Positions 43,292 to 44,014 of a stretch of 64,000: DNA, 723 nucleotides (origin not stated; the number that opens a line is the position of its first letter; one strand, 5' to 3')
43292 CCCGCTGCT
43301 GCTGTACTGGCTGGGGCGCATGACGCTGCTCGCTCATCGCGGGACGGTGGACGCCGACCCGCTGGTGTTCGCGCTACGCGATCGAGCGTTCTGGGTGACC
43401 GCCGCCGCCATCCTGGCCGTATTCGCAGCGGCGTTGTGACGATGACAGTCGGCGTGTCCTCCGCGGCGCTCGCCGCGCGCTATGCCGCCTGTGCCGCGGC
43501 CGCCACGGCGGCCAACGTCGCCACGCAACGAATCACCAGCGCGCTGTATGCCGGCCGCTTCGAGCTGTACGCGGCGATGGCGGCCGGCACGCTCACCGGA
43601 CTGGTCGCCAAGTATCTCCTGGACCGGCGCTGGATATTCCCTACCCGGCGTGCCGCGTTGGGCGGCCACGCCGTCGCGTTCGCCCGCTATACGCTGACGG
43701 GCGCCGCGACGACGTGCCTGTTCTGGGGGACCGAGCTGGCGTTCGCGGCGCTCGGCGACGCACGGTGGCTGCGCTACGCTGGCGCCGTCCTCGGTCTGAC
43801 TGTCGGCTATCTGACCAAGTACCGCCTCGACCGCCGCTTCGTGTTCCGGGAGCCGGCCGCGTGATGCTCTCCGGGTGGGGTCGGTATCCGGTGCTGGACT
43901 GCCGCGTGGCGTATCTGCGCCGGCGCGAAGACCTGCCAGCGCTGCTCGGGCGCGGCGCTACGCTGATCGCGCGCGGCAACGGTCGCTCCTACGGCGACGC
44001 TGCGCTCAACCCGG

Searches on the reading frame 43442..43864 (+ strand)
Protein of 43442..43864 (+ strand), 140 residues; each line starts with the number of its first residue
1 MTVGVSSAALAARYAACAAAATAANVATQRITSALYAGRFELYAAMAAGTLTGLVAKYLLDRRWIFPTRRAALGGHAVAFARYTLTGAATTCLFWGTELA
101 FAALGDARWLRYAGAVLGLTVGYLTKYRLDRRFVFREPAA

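Call 5: search_protein_families(library=pfam, proteins=[window:43442-43861:+], max_evalue=0.01)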
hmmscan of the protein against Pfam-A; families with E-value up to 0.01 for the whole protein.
window:43442-43861:+ (140 aa): 1 family
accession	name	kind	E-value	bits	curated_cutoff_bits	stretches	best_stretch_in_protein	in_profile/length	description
PF04138.20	GtrA_DPMS_TM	-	1.1e-07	32.5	26.1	1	13-135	1-117/117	GtrA/DPMS, transmembrane domain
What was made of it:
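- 43442..43864 (+): GtrA-family small membrane protein, the proposed flippase for the lipid-linked sugar. Pfam GtrA_DPMS_TM (call 5).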

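Call 9: find_encoding_contigs(protein=window:43442-43864:+, flank=6000, max_places=10)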
Protein window:43442-43864:+ (140 aa): no gene with exactly this product is on record in the collection.

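Call 25: search_protein_families(library=ncbifam, proteins=[window:43442-43861:+], max_evalue=0.001)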
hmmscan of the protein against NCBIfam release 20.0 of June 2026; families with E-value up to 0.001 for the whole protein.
window:43442-43861:+ (140 aa): 1 family
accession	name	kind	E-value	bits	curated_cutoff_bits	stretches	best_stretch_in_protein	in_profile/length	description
NF037976.1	gtrA_1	subfamily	2.6e-42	143.9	50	1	10-135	1-126/126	GtrA family protein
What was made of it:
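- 43442..43864 (+): NCBIfam NF037976, 143.9 bits against a cut-off of 50 (call 25).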
